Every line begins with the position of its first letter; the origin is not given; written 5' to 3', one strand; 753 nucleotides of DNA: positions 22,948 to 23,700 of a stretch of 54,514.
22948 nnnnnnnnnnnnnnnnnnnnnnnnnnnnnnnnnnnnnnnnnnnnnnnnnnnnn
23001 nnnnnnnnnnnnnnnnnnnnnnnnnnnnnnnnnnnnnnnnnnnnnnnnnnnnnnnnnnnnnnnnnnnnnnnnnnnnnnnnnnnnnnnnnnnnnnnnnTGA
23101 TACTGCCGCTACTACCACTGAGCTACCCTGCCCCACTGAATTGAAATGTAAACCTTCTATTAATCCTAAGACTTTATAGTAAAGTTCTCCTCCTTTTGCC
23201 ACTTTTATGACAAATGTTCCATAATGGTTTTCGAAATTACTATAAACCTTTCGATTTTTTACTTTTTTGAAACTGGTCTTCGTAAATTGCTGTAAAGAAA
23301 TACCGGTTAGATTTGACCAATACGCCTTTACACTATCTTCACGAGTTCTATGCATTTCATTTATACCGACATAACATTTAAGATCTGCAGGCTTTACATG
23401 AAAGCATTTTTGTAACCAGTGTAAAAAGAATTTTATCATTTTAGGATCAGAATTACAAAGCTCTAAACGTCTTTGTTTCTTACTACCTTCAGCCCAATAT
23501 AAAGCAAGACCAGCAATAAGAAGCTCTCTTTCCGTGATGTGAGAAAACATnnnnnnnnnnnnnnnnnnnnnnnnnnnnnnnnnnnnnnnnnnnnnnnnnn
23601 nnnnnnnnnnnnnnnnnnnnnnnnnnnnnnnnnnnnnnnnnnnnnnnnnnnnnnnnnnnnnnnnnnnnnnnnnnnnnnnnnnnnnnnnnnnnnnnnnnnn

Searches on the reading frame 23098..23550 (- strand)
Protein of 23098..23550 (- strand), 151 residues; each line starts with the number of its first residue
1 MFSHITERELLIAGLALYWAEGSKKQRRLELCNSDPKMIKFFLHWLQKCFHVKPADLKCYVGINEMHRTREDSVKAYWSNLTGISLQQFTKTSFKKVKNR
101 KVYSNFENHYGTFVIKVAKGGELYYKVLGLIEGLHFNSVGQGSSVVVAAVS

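Call 57: predict_structure(alignment_id=A3)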
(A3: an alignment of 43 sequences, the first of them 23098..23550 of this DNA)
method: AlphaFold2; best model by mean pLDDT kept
length: 151 residues; sequences in the alignment: 43
mean_pLDDT: 87.4   pTM: 0.79
mean pLDDT of the five models: 87.4, 87.3, 86.8, 85.9, 84.1
residues with pLDDT >= 90: 104; 70-90: 24; 50-70: 13; < 50: 10
segments of 3 or more residues with pLDDT < 50: 142-151
pLDDT, mean of each block of 10 residues (from residue 1): 85 96 91 94 97 97 91 94 97 87 64 93 95 84 48 49
secondary structure, 60 per line:
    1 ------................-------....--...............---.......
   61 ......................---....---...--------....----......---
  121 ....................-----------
elements in order: H7-21 E30-33 H36-50 E57-64 H65-82 E93-95 H104-107 E112-117 H121-140

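Call 62: fold_search(model_id=the predicted structure, library=pdb)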
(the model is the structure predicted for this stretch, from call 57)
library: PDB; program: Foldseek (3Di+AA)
matches with E <= 10: 407; with E <= 0.001: 0
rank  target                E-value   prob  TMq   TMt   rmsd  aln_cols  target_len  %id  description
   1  3re3_D                1.1e-02  0.75  0.25  0.25   6.5        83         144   20  Crystal Structure of 2-C-Methyl-D-Erythritol 2,4-Cyclodiphosphate Synthase from Francisella tularensis (released 2011-04-27)
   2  3re3_A                1.9e-02  0.82  0.27  0.27   6.3        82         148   20  Crystal Structure of 2-C-Methyl-D-Erythritol 2,4-Cyclodiphosphate Synthase from Francisella tularensis (released 2011-04-27)
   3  5esv_G                2.1e-02  0.92  0.32  0.26   6.2        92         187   10  Crystal Structure of Broadly Neutralizing Antibody CH03, Isolated from Donor CH0219, in Complex with Scaffolded Trimer (released 2015-12-16)
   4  3re3_B                2.7e-02  0.54  0.25  0.26   6.5        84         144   19  Crystal Structure of 2-C-Methyl-D-Erythritol 2,4-Cyclodiphosphate Synthase from Francisella tularensis (released 2011-04-27)
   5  1jn1_A                3.3e-02  0.91  0.34  0.33   6.4        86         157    9  Structure of 2C-methyl-D-erythritol 2,4-cyclodiphosphate synthase from Haemophilus influenzae (HI0671) (released 2002-08-21)
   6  5esv_E                3.3e-02  0.90  0.31  0.27   4.8        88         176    9  Crystal Structure of Broadly Neutralizing Antibody CH03, Isolated from Donor CH0219, in Complex with Scaffolded Trimer (released 2015-12-16)
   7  3s0h_A                3.5e-02  0.75  0.33  0.32  11.1       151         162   10  The crystal structure of the periplasmic domain of Helicobacter pylori MotB (residues 90-256). (released 2012-03-14)
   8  1vh8_B                3.7e-02  0.89  0.32  0.32   5.9        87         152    8  Crystal structure of a 2C-methyl-D-erythritol 2,4-cyclodiphosphate synthase (released 2003-12-30)
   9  5jir_A                3.7e-02  0.85  0.37  0.17   6.6       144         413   11  Crystal structure of Treponema pallidum protein Tp0624 (released 2016-11-23)
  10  6iki_A                4.5e-02  0.77  0.34  0.37   6.1       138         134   13  Crystal structure of YfiB(W55L) (released 2019-03-13)
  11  1vh8_A                5.1e-02  0.84  0.32  0.31   6.0        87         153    8  Crystal structure of a 2C-methyl-D-erythritol 2,4-cyclodiphosphate synthase (released 2003-12-30)
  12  8xkf_C                6.2e-02  0.84  0.32  0.14   6.9        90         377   12  Crystal structure of Helicobacter pylori IspDF with substrate CTP (released 2024-04-10)
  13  1iv2_A                6.2e-02  0.33  0.28  0.29   9.5       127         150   12  Structure of 2C-Methyl-D-erythritol-2,4-cyclodiphosphate Synthase (bound form CDP) (released 2002-09-11)
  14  3b6n                  6.6e-02  0.75  0.30  0.30   7.2        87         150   11  Crystal structure of 2C-methyl-D-erythritol 2,4-cyclodiphosphate synthase PV003920 from Plasmodium vivax (released 2007-11-20)
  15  2pmp                  7.5e-02  0.60  0.35  0.33  10.4       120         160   11  Structure of 2C-methyl-D-erythritol 2,4-cyclodiphosphate synthase from the isoprenoid biosynthetic pathway of Arabidopsi (released 2007-09-18)
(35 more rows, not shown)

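Call 74: search_protein_representatives(protein=window:23098-23550:-)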
Query: 151 residues. Proteins with E-value up to 0.001 (for the whole library): 2272; up to 1e-10: 416; up to 1e-30: 17. The best 150 are listed.
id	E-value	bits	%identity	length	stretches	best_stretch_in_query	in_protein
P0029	2.8e-54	199.3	66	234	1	2-148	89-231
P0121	1.2e-46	174.6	61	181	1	2-141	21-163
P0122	3.0e-42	160.3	56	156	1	14-139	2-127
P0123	7.6e-42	159.0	52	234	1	5-136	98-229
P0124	3.0e-38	147.3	53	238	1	2-134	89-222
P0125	6.3e-38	146.3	52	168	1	5-134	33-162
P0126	7.8e-38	146.0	51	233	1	4-135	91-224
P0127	5.0e-37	143.4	49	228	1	4-134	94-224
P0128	1.0e-36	142.4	47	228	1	4-135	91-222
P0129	9.0e-36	139.3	47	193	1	4-134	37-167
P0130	5.4e-33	130.3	44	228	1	4-135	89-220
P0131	6.7e-33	130.0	43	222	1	6-134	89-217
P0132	1.5e-32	128.8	46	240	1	4-137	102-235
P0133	1.5e-31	125.6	47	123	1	17-135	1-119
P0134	1.7e-31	125.4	47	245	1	3-138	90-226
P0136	6.1e-31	123.6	42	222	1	4-133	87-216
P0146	1.9e-29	118.8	42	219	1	5-136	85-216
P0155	3.6e-28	114.6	40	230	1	4-134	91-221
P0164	1.5e-26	109.3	37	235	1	4-132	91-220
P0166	1.9e-26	109.1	39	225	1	4-135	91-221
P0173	2.0e-25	105.7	38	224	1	5-133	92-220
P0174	2.0e-25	105.7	42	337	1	4-133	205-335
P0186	1.4e-24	103.0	37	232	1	5-136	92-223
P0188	2.4e-24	102.2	33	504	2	4-141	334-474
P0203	5.9e-23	97.7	36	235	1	4-141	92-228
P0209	2.1e-22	95.9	33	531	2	5-129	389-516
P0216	9.4e-22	93.8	34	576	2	6-133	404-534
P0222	4.7e-21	91.6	31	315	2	4-134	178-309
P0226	1.8e-20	89.6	34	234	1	4-134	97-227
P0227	2.5e-20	89.2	32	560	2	4-134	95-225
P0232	5.8e-20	88.0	32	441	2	5-129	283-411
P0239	1.6e-19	86.6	38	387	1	5-134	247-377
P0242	2.5e-19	85.9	32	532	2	5-130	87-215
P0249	9.9e-19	84.0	31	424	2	4-129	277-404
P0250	1.2e-18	83.7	32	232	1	5-140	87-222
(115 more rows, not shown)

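Call 75: search_protein_families(library=pfam, proteins=[P0188, P0209, P0216, P0227, P0232, P0242, P0249, P0222, P0239, P0174], max_evalue=0.01)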
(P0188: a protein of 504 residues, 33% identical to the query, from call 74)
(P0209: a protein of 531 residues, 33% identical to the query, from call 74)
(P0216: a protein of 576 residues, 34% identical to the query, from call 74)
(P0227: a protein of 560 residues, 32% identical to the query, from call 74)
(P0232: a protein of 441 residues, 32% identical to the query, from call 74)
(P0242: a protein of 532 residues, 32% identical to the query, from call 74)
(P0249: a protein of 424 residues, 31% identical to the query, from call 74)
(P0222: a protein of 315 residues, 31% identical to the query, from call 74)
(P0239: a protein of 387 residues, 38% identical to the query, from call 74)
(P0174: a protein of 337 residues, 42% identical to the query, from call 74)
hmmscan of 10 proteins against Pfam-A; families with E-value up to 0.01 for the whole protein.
P0188 (504 aa): 1 family
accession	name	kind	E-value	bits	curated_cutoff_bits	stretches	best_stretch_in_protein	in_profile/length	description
PF02796.21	HTH_7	-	0.0024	18.4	23.8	0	21-44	11-34/45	Helix-turn-helix domain of resolvase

P0209 (531 aa): 3 families
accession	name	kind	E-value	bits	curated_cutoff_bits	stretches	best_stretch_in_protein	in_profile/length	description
PF13518.12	HTH_28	-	0.0033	17.9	25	0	67-94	9-35/52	Helix-turn-helix domain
PF02796.21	HTH_7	-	0.005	17.4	23.8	0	52-86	2-36/45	Helix-turn-helix domain of resolvase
PF25787.1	HTH_SB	-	0.007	16.6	43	0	58-92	9-43/53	Sleeping Beauty transposase HTH domain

P0216 (576 aa): 2 families
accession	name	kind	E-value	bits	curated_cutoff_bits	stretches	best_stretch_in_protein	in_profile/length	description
PF13384.12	HTH_23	-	9.6e-06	25.7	24.6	1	57-94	3-40/50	Homeodomain-like domain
PF02796.21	HTH_7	-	0.0065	17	23.8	0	52-86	2-36/45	Helix-turn-helix domain of resolvase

P0227 (560 aa): 25 families
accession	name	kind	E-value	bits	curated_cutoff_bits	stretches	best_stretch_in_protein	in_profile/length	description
PF13384.12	HTH_23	-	1.3e-19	69.9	24.6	3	316-351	5-39/50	Homeodomain-like domain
PF13518.12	HTH_28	-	4.2e-13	49.6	25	1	321-351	4-34/52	Helix-turn-helix domain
PF02796.21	HTH_7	-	2e-12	47.5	23.8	2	318-348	10-40/45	Helix-turn-helix domain of resolvase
PF08281.18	Sigma70_r4_2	-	8.3e-12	45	25.7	1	309-355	5-52/54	Sigma-70, region 4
PF01381.28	HTH_3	-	2.7e-10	40.5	23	1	327-352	7-32/55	Helix-turn-helix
PF13936.12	HTH_38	-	2.3e-08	34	27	1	14-41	8-35/44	Helix-turn-helix domain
PF13412.12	HTH_24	-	3.5e-08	33.3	21.9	0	24-44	15-35/48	Winged helix-turn-helix DNA-binding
PF13551.12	HTH_29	-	8.2e-08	32.7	28.1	1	321-351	3-34/64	Winged helix-turn helix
PF12840.13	HTH_20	-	3.8e-07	30.4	27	0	272-297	11-37/51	Helix-turn-helix domain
PF13542.12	HTH_Tnp_ISL3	-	5.3e-07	29.4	27.4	1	320-350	18-47/51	Helix-turn-helix domain of transposase family ISL3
PF12728.13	HTH_17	-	2e-06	28.4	27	1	331-354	3-26/51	Helix-turn-helix domain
PF00356.27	LacI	-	1.6e-05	25.1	27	0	333-366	3-36/46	Bacterial regulatory proteins, lacI family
PF09339.16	HTH_IclR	-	2.5e-05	24.4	22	0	322-350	11-39/52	IclR helix-turn-helix domain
PF04545.22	Sigma70_r4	-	7.2e-05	22.7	24.1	0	328-352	19-43/50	Sigma-70, region 4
PF00196.25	GerE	-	0.00021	21.3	23.5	0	24-50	15-41/57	Bacterial regulatory proteins, luxR family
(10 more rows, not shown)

P0232 (441 aa): 7 families
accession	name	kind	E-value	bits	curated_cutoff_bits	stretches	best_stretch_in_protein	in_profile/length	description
PF13384.12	HTH_23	-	1e-05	25.6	24.6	1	68-95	13-40/50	Homeodomain-like domain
PF13518.12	HTH_28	-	0.00044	20.7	25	0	70-95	10-35/52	Helix-turn-helix domain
PF13936.12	HTH_38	-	0.0018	18.4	27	0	60-87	8-35/44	Helix-turn-helix domain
PF02796.21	HTH_7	-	0.002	18.7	23.8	0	63-87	12-36/45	Helix-turn-helix domain of resolvase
PF08281.18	Sigma70_r4_2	-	0.0046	17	25.7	0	69-93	23-47/54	Sigma-70, region 4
PF22448.1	RepB_primase_C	-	0.0047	17.2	26.1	0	10-28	11-29/54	RepB DNA-primase C-terminal helical domain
PF01381.28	HTH_3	-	0.0065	16.9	23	0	68-105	4-41/55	Helix-turn-helix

P0242 (532 aa): 14 families
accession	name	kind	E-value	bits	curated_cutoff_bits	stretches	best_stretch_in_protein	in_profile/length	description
PF13384.12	HTH_23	-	2.3e-06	27.7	24.6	1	9-40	9-40/50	Homeodomain-like domain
PF08281.18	Sigma70_r4_2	-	5.1e-06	26.5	25.7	0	14-38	23-47/54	Sigma-70, region 4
PF13936.12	HTH_38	-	3.8e-05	23.8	27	1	7-33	10-36/44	Helix-turn-helix domain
PF06056.18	Terminase_5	-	7.6e-05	23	20.3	0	7-38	3-34/58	Putative ATPase subunit of terminase (gpP-like)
PF10975.14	DUF2802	-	8.7e-05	23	33.5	0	299-329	34-64/68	Protein of unknown function (DUF2802)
PF02796.21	HTH_7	-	0.00048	20.6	23.8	0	9-33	13-37/45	Helix-turn-helix domain of resolvase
PF01381.28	HTH_3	-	0.00055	20.4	23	1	11-41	5-33/55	Helix-turn-helix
PF13518.12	HTH_28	-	0.00078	19.9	25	1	13-40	8-35/52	Helix-turn-helix domain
PF25787.1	HTH_SB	-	0.0018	18.5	43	0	9-34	14-39/53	Sleeping Beauty transposase HTH domain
PF04545.22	Sigma70_r4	-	0.002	18.1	24.1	0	16-33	19-36/50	Sigma-70, region 4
PF12840.13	HTH_20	-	0.0027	18.1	27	0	11-35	11-36/51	Helix-turn-helix domain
PF15978.11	TnsD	-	0.004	16.7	32.4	0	7-46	188-228/355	Tn7-like transposition protein D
PF09339.16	HTH_IclR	-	0.0051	17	22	0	306-329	16-39/52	IclR helix-turn-helix domain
PF00196.25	GerE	-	0.0078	16.3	23.5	0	14-41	14-41/57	Bacterial regulatory proteins, luxR family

P0249 (424 aa): 4 families
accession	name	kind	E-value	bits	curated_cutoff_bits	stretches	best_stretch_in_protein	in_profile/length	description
PF13384.12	HTH_23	-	3.3e-05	24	24.6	1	14-41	13-40/50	Homeodomain-like domain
PF08281.18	Sigma70_r4_2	-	0.00092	19.2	25.7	1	15-39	23-47/54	Sigma-70, region 4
PF13518.12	HTH_28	-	0.0027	18.2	25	0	17-41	11-35/52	Helix-turn-helix domain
PF13936.12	HTH_38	-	0.0079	16.3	27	0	7-34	9-36/44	Helix-turn-helix domain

P0222 (315 aa): 3 families
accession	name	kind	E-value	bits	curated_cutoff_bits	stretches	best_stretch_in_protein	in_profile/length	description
PF13936.12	HTH_38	-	0.00018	21.6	27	1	94-125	10-41/44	Helix-turn-helix domain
PF06056.18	Terminase_5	-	0.0014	18.9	20.3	1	93-126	2-35/58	Putative ATPase subunit of terminase (gpP-like)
PF13518.12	HTH_28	-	0.008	16.7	25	0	101-128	9-36/52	Helix-turn-helix domain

P0239 (387 aa): 3 families
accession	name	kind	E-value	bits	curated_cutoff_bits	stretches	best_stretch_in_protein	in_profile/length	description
PF25787.1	HTH_SB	-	0.00032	20.8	43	1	167-191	17-41/53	Sleeping Beauty transposase HTH domain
PF25499.1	Beta-prop_pof12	-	0.0053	16.2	27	1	122-176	308-363/445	F-box protein pof12 beta-propeller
PF13936.12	HTH_38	-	0.0056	16.8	27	0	162-194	10-42/44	Helix-turn-helix domain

P0174 (337 aa): 9 families
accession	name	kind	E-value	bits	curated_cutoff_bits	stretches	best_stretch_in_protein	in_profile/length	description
PF13384.12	HTH_23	-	3.5e-08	33.5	24.6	1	116-151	2-37/50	Homeodomain-like domain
PF13936.12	HTH_38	-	1.6e-06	28.2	27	1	120-149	9-38/44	Helix-turn-helix domain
PF02796.21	HTH_7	-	5.3e-06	26.9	23.8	1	121-148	9-38/45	Helix-turn-helix domain of resolvase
PF13518.12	HTH_28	-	3.1e-05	24.4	25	1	127-154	8-35/52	Helix-turn-helix domain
PF00196.25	GerE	-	0.00029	20.8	23.5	1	128-153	14-39/57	Bacterial regulatory proteins, luxR family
PF06056.18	Terminase_5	-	0.00095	19.5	20.3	1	120-153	2-35/58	Putative ATPase subunit of terminase (gpP-like)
PF08281.18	Sigma70_r4_2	-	0.0054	16.8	25.7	0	128-150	23-45/54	Sigma-70, region 4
PF01418.23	HTH_6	-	0.0065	16.9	28.3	0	123-157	26-60/77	Helix-turn-helix domain, rpiR family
PF04218.19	CENP-B_N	-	0.0069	16.5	21.2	0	119-153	10-44/53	CENP-B N-terminal DNA-binding domain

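Call 77: search_solved_structures(query=A5, max_evalue=10, show_alignments=4)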
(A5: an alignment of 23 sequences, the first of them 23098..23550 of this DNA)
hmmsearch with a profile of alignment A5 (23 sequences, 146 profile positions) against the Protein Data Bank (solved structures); distinct sequences matched with E-value up to 10: 11.
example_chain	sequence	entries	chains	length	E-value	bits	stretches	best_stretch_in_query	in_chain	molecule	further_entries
5o6g_A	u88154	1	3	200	5.6e-05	26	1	7-58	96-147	Homing endonuclease I-DmoI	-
1b24_A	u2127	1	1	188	6.6e-05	25.8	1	8-58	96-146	Homing endonuclease I-DmoI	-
4un7_G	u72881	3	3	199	7.3e-05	25.7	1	8-58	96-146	HOMING ENDONUCLEASE I-DMOI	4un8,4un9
2vs8_A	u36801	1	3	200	7.3e-05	25.7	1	8-58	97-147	HOMING ENDONUCLEASE I-DMOI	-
2vs7_A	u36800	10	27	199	7.4e-05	25.7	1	8-58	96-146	HOMING ENDONUCLEASE I-DMOI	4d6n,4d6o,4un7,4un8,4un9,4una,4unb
5akm_A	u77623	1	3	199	7.9e-05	25.6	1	8-58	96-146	HOMING ENDONUCLEASE I-DMOI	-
5o6i_A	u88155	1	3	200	0.00012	24.9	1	10-58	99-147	Homing endonuclease I-DmoI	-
5a0w_A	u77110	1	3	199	0.0022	20.8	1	8-58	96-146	HOMING ENDONUCLEASE I-DMOI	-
5ak9_A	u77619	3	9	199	0.003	20.4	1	8-58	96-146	HOMING ENDONUCLEASE I-DMOI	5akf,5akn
23bt_A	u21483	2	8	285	1.4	11.7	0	50-100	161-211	Uricase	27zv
43dy_A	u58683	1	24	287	1.5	11.7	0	50-100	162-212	Uricase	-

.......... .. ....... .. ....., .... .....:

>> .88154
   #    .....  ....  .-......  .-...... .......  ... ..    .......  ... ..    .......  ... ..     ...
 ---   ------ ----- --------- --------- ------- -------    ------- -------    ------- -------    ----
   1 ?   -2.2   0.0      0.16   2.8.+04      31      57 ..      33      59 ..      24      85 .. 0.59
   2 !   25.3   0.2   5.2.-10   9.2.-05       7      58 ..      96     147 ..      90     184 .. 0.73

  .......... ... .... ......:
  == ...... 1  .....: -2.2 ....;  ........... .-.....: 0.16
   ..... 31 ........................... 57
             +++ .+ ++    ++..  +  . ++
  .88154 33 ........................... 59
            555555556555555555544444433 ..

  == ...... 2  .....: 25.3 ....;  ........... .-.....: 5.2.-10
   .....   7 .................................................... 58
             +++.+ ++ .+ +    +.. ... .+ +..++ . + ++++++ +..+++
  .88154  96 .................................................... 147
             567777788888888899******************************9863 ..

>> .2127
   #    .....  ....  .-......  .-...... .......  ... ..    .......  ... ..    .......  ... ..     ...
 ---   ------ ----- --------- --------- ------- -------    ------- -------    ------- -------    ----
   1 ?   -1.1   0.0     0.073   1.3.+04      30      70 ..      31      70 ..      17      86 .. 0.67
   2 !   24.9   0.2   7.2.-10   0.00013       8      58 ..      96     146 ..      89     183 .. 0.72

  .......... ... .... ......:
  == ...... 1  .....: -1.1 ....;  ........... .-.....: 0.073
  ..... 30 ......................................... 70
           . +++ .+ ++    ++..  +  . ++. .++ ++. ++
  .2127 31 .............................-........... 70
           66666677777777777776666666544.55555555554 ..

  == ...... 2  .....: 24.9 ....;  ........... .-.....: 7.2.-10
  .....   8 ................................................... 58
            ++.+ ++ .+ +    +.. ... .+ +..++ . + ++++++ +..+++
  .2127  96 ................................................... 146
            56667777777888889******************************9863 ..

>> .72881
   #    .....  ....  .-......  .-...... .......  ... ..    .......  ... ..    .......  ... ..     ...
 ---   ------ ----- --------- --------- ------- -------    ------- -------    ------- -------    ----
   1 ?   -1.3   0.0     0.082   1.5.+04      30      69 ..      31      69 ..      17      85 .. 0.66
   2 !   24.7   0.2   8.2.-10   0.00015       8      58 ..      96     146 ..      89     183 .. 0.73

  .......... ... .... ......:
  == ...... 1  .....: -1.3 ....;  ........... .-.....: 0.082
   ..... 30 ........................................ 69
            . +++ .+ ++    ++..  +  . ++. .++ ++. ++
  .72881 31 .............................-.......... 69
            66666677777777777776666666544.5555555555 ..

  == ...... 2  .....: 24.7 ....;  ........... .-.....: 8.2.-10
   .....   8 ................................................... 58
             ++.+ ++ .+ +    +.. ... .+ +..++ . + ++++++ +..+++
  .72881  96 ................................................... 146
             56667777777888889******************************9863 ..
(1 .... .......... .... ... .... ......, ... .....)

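Call 90: find_encoding_contigs(protein=P0164, flank=2500, max_places=3)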
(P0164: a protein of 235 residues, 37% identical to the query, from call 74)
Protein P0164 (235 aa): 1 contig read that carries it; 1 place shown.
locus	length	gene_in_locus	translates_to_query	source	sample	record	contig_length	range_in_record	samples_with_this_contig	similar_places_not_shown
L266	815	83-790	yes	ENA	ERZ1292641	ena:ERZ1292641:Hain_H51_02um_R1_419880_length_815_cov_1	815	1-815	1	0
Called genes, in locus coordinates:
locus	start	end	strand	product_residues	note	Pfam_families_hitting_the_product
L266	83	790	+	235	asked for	-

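Call 91: find_encoding_contigs(protein=P0136, flank=2500, max_places=3)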
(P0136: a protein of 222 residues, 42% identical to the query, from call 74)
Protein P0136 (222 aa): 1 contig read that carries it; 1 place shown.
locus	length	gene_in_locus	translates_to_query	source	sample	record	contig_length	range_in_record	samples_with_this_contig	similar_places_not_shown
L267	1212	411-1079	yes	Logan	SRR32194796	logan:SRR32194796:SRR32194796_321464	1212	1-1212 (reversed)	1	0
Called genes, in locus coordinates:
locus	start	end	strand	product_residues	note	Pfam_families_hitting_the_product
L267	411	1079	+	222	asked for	-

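Call 92: list_cluster_members(proteins=[P0130, P0131, P0146, P0155, P0166, P0173, P0186, P0203, P0226, P0250])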
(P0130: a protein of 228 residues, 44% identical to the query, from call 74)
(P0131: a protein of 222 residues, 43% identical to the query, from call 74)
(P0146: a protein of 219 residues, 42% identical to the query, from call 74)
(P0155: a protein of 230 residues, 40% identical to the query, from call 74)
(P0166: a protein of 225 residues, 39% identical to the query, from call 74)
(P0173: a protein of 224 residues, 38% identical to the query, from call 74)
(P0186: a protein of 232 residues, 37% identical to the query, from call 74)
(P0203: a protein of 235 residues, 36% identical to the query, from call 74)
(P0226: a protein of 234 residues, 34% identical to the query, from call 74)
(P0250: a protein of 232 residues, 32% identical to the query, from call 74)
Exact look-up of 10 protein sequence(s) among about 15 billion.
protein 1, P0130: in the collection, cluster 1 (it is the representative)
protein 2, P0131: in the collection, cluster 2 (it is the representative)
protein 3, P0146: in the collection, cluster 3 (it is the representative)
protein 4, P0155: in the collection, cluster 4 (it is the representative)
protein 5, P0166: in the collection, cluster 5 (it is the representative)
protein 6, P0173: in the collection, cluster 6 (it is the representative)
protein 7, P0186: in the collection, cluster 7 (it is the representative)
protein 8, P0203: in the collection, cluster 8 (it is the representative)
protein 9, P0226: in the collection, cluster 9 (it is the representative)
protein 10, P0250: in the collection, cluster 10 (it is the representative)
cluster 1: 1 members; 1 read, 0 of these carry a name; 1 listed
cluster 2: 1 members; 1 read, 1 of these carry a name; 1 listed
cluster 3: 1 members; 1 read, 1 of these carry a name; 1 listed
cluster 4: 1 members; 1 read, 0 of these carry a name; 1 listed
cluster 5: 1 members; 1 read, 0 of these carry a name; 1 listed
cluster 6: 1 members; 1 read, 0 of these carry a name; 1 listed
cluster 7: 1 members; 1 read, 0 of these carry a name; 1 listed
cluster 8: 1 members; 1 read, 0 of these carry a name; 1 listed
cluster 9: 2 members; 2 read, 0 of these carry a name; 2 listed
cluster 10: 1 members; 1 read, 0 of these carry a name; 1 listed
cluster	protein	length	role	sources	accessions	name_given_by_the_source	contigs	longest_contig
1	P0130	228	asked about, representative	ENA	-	-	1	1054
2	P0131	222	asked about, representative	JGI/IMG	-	transposase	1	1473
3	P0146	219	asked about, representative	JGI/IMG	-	hypothetical protein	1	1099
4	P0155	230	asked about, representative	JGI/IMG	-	-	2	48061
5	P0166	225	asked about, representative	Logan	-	-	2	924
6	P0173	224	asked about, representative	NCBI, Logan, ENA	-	-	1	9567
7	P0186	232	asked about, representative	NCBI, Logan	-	-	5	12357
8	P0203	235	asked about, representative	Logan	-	-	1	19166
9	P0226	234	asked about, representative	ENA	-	-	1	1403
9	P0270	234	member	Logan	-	-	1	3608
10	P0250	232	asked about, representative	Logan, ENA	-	-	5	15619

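Call 93: find_encoding_contigs(protein=P0155, flank=2500, max_places=1)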
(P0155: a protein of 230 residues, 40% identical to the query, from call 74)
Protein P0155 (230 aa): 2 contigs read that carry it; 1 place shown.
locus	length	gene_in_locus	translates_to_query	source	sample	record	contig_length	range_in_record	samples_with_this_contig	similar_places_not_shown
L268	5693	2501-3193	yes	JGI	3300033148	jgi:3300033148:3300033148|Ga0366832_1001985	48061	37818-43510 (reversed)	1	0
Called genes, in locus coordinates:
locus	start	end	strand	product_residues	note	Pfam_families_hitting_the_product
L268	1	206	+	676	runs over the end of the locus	PF22745:Nlig-Ia, PF01653:DNA_ligase_aden, PF03120:OB_DNA_ligase, PF03119:DNA_ligase_ZBD, PF12826:HHH_2, PF00533:BRCT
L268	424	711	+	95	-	PF02686:GatC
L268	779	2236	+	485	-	PF01425:Amidase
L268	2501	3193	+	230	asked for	-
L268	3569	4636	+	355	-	PF02646:RmuC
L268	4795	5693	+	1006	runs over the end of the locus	PF00580:UvrD-helicase, PF13245:AAA_19, PF13604:AAA_30 (faint), PF01443:Viral_helicase1 (faint), PF13361:UvrD_C, PF13538:UvrD_C_2 (faint), PF12705:PDDEXK_1, PF01930:Cas_Cas4 (weak)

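Call 94: find_encoding_contigs(protein=P0173, flank=2500, max_places=1)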
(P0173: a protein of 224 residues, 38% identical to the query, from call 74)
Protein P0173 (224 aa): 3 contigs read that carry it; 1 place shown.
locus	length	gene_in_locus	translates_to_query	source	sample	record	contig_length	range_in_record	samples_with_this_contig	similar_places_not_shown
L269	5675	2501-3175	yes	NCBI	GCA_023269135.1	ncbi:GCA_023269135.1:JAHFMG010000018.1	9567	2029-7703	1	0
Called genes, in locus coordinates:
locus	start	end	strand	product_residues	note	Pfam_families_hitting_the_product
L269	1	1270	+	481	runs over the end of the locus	PF01425:Amidase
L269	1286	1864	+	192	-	-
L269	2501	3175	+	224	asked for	-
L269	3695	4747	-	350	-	PF28505:DUF1699_N (weak), PF04545:Sigma70_r4 (weak)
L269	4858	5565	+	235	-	PF13489:Methyltransf_23, PF08241:Methyltransf_11, PF08242:Methyltransf_12, PF13649:Methyltransf_25, PF13847:Methyltransf_31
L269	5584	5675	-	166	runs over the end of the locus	-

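Call 95: find_encoding_contigs(protein=P0186, flank=2500, max_places=1)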
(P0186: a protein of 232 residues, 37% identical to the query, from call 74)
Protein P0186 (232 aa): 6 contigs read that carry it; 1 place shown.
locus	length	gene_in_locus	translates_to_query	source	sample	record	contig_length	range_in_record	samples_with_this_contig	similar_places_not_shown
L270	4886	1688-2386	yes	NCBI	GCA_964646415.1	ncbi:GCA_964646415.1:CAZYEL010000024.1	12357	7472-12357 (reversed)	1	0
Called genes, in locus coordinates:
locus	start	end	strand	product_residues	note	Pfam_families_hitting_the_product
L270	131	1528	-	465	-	PF21799:MurD-like_N, PF02875:Mur_ligase_C (faint), PF08245:Mur_ligase_M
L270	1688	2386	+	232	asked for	PF13384:HTH_23 (weak)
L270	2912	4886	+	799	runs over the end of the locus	PF01471:PG_binding_1 (weak)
